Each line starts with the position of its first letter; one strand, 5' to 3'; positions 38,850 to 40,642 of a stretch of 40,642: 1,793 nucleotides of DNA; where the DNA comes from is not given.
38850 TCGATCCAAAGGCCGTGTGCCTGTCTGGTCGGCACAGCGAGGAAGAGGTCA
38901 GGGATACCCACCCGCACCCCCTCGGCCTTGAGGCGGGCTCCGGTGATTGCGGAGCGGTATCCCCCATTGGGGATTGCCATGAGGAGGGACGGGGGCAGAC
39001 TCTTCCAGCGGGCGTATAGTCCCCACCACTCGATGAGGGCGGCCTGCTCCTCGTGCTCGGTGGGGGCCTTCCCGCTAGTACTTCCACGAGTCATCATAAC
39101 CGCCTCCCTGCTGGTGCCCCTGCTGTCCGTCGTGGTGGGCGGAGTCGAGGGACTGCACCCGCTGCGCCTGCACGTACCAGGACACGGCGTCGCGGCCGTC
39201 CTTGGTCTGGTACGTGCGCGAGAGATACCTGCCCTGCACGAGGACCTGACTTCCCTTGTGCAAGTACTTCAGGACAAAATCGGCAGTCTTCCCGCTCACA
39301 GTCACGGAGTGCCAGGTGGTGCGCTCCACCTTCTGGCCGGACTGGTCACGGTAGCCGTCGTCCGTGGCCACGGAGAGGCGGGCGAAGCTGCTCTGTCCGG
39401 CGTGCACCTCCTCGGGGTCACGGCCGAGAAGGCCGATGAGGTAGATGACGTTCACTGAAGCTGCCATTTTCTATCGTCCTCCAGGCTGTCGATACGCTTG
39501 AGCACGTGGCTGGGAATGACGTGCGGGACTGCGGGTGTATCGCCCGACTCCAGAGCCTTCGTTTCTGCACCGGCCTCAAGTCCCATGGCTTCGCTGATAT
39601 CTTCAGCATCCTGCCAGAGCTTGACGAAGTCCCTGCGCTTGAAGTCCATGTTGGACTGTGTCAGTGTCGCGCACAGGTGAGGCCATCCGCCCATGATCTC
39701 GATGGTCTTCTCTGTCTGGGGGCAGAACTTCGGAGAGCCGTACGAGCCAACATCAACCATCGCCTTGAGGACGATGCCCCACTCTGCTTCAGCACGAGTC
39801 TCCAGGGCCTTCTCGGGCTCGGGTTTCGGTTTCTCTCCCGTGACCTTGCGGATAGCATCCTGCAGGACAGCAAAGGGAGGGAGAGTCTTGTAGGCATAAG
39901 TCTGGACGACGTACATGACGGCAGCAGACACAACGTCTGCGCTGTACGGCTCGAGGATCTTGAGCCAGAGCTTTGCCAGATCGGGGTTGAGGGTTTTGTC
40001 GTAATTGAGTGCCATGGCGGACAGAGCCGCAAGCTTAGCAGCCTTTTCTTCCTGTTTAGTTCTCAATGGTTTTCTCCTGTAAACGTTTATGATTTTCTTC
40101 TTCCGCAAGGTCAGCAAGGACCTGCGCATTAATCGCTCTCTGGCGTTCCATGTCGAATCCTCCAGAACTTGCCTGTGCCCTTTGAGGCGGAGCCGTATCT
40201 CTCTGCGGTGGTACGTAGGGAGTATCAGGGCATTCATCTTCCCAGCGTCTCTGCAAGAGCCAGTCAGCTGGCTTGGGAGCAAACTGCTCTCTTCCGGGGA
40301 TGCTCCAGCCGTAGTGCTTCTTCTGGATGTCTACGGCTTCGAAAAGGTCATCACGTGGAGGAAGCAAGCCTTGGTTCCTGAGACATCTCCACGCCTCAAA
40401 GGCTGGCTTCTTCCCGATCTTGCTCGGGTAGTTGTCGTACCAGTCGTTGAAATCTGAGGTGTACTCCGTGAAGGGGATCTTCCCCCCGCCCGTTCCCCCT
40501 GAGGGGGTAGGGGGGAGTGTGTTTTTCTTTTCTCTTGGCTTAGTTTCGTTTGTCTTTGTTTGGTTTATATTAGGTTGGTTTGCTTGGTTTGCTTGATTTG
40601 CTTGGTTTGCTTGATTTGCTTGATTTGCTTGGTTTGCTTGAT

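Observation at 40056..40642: Window junction lies inside an in-frame 9-bp tandem repeat (ANQ)n of a split replication-initiator gene: circular contig and possible ori iterons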

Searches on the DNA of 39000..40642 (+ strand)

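Call 14: search_dna_similar(query=window:39000-40642:+, collection=phages, mode=distant)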
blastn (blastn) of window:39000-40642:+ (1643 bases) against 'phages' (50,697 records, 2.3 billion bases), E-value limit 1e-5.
No match.

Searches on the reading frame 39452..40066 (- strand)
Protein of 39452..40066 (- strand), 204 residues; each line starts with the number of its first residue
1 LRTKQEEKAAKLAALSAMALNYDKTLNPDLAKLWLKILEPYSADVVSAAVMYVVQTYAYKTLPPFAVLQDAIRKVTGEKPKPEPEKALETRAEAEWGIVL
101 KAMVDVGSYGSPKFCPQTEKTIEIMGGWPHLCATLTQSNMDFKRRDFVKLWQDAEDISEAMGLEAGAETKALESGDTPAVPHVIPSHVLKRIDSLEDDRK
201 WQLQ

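Call 30: search_protein_families(library=pfam, proteins=[window:39452-40066:-], max_evalue=0.01)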
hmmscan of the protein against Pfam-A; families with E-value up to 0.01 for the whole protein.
window:39452-40066:- (204 aa): 1 family
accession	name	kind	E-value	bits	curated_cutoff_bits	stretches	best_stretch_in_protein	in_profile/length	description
PF20081.4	DUF6475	-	0.00029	21.6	28.5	1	119-152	9-41/90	Domain of unknown function (DUF6475)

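Call 31: search_protein_families(library=phrogs, proteins=[window:39452-40066:-], max_evalue=0.001)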
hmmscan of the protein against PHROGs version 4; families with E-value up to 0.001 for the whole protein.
window:39452-40066:- (204 aa): 2 families
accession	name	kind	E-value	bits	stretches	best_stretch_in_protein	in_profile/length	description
phrog_10105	-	unknown function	2.1e-17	64.3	1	13-156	11-143/210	-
phrog_9804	-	unknown function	1.3e-10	42.4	1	7-149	5-145/214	-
